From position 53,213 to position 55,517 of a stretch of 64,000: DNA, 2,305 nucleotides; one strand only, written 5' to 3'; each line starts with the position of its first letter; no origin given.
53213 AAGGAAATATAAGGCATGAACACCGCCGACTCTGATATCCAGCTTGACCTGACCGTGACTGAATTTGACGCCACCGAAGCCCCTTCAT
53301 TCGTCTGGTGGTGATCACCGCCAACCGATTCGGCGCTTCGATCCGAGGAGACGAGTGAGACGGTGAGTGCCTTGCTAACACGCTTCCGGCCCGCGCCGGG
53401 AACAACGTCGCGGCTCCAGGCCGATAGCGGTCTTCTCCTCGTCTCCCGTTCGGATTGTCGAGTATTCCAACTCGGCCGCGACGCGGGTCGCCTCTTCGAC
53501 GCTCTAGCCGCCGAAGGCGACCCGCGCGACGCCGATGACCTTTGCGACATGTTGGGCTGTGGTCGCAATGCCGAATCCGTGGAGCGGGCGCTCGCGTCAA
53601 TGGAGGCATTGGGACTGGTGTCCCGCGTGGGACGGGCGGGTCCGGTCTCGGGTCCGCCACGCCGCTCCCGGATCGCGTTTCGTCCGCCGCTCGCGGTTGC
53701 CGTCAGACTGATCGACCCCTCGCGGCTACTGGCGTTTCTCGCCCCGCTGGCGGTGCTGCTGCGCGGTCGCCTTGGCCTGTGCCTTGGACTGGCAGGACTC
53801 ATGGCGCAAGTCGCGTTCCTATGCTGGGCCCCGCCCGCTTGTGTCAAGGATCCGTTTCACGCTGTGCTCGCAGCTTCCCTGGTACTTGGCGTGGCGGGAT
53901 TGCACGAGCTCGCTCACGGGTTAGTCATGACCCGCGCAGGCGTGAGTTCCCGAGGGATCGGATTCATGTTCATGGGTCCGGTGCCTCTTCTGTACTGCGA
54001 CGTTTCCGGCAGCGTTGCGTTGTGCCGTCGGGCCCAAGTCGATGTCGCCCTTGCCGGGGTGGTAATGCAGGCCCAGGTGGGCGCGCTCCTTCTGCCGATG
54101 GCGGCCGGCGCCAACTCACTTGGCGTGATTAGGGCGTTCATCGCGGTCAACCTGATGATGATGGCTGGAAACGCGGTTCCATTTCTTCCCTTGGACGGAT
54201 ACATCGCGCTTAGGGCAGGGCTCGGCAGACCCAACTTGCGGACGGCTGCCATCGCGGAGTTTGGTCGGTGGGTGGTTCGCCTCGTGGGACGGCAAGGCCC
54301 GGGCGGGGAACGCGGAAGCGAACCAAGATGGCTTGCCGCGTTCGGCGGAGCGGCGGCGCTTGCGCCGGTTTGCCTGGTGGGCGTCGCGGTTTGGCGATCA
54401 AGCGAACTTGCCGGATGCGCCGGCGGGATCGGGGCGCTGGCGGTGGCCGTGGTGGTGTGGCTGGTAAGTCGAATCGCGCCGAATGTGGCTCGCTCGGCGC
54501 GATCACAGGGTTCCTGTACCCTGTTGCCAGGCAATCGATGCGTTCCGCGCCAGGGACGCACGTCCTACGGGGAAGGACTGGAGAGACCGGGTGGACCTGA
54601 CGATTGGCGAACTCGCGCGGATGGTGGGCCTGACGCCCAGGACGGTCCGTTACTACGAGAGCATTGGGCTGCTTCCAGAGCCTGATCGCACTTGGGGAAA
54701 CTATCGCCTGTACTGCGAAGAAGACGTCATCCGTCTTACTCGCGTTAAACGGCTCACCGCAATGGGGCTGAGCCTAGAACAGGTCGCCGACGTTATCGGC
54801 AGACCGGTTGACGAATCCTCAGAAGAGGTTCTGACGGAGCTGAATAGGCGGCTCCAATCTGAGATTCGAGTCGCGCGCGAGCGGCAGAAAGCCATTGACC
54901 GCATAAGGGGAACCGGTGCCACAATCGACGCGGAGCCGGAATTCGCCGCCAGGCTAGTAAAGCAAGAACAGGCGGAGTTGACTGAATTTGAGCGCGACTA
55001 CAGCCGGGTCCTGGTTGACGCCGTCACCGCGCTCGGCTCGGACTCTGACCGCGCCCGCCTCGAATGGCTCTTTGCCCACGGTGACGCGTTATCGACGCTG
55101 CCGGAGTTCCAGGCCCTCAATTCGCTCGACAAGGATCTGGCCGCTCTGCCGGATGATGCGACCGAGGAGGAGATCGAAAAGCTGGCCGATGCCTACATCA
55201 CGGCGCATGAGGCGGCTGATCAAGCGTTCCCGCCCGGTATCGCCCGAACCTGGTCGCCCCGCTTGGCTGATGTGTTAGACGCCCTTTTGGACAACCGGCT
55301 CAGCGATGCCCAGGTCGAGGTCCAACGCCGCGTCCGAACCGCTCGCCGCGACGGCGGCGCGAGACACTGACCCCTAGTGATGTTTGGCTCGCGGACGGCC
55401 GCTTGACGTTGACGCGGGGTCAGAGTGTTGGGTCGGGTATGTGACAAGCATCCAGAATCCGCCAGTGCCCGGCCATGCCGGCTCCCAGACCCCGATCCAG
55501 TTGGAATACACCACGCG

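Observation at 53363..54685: PqqD/RRE-like domain fused to an M50 membrane metalloprotease: candidate dedicated leader peptidase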

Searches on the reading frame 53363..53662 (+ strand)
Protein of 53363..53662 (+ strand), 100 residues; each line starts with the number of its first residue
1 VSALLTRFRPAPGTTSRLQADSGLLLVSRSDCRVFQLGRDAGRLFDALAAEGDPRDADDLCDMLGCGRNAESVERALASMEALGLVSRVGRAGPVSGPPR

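Call 56: search_protein_families(library=pfam, alignment_id=A5, max_evalue=1)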
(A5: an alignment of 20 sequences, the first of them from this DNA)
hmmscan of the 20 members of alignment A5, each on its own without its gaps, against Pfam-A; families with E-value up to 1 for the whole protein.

A. member 1, seq(100 aa): 5 families
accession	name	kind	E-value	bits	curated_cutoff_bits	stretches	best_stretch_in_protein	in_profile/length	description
PF25213.1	HVO_A0261_N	-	0.0031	17.8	35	1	43-91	15-59/86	HVO_A0261 N-terminal domain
PF12802.13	MarR_2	-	0.0052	17.4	27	1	41-89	7-53/61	MarR family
PF17782.7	DprA_WH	-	0.0092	16.5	22.9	1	37-89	10-58/61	DprA winged helix domain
PF13545.12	HTH_Crp_2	-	0.042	14.2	27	1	58-91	26-57/70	Crp-like helix-turn-helix domain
PF08100.18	Dimerisation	-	0.055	13.7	25.6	1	43-91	29-75/93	O-methyltransferase dimerisation domain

B. families by the number of members that match (of 20 scanned): 20 families
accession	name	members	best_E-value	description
PF08100.18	Dimerisation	5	0.027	O-methyltransferase dimerisation domain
PF12802.13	MarR_2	2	0.0019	MarR family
PF25213.1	HVO_A0261_N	2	0.0031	HVO_A0261 N-terminal domain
PF04157.22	EAP30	2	0.018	EAP30/Vps36 family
PF09339.16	HTH_IclR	1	0.0012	IclR helix-turn-helix domain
PF17782.7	DprA_WH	1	0.0092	DprA winged helix domain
PF07848.18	PaaX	1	0.016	PaaX-like protein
PF21978.1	SEHBP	1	0.025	Transcriptional regulator SEHBP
PF13545.12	HTH_Crp_2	1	0.042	Crp-like helix-turn-helix domain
PF03450.22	CO_deh_flav_C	1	0.047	CO dehydrogenase flavoprotein C-terminal domain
PF00392.27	GntR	1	0.059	Bacterial regulatory proteins, gntR family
PF01978.25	TrmB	1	0.067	Sugar-specific transcriptional regulator TrmB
PF01325.25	Fe_dep_repress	1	0.11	Iron dependent repressor, N-terminal DNA binding domain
PF24220.1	DUF7439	1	0.14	Family of unknown function (DUF7439)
PF23362.1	DHX37_C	1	0.15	DEAH helicase DHX37 C-terminal domain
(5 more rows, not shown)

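Call 57: search_solved_structures(query=A5, max_evalue=10)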
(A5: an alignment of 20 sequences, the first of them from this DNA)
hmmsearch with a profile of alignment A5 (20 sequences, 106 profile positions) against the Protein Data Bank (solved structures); distinct sequences matched with E-value up to 10: 19.
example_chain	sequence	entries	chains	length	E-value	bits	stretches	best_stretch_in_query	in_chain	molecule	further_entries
1lea_A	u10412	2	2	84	0.11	15.6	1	49-95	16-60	LEXA REPRESSOR DNA BINDING DOMAIN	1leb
7dh7_A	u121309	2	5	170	0.16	15.1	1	35-100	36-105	Transcriptional regulator fur family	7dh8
3tgn_A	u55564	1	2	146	0.2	14.8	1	55-98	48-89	Adc operon repressor AdcR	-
9f27_A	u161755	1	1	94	0.21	14.7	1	48-91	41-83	RPA32 subunit of the hetero-oligomeric complex involved in homologous recombination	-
6nly_B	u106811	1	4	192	0.47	13.6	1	38-86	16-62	Alanine--tRNA ligase, mitochondrial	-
9f29_C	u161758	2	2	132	0.47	13.6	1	48-91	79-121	RPA32 subunit of the hetero-oligomeric complex involved in homologous recombination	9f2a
1q1h_A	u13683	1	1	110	0.6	13.2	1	40-95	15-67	Transcription Factor E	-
3jso_A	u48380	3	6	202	1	12.5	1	49-95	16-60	LexA repressor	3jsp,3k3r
1qwk_A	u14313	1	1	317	1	12.5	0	49-83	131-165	aldo-keto reductase family 1 member C1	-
8trg_I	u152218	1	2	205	1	12.5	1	49-95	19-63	LexA repressor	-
1jhf_A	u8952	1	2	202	1.1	12.4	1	49-95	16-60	LEXA REPRESSOR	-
1jhh_A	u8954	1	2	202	1.1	12.4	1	49-95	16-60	LEXA REPRESSOR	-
7b5g_A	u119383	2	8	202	1.1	12.4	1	49-95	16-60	LexA repressor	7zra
7dww_B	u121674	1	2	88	1.1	12.3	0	17-52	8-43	msDPBB_sym2 protein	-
3i71_A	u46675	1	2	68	1.2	12.3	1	47-95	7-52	Ethanolamine utilization protein eutK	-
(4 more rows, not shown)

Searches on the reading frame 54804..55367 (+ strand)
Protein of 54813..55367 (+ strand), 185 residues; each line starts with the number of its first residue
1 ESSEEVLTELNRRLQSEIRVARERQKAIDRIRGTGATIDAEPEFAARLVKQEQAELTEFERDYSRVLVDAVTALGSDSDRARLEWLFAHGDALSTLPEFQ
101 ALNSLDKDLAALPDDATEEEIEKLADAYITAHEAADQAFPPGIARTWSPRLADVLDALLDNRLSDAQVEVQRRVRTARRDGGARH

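Call 55: find_homologous_proteins(query=window:54813-55367:+)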
Query window:54813-55367:+ (185 aa): 2 proteins with E <= 0.001 among 873 candidates.
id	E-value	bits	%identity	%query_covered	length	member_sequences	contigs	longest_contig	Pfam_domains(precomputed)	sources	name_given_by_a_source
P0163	2.5e-109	381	100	100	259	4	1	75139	PF00376.30,PF13411.13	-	-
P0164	3.5e-54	201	54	96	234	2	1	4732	PF13411.13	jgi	jgi:DNA-binding transcriptional MerR regulator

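Call 79: find_homologous_proteins(query=A7, max_evalue=0.00001)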
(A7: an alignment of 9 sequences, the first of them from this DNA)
Query A7 (9 sequences) (188 aa, profile of the alignment): 4 proteins with E <= 0.00001 among 8000 candidates.
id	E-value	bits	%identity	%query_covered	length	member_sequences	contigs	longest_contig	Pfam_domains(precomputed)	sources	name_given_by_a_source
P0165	8.2e-65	236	23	94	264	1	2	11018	PF00376.30,PF13411.13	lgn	-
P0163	3.9e-57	211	100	100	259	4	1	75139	PF00376.30,PF13411.13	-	-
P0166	2.0e-56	209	24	93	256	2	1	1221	PF00376.30,PF13411.13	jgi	-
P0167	3.8e-16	77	31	69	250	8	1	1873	PF00376.30,PF13411.13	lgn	-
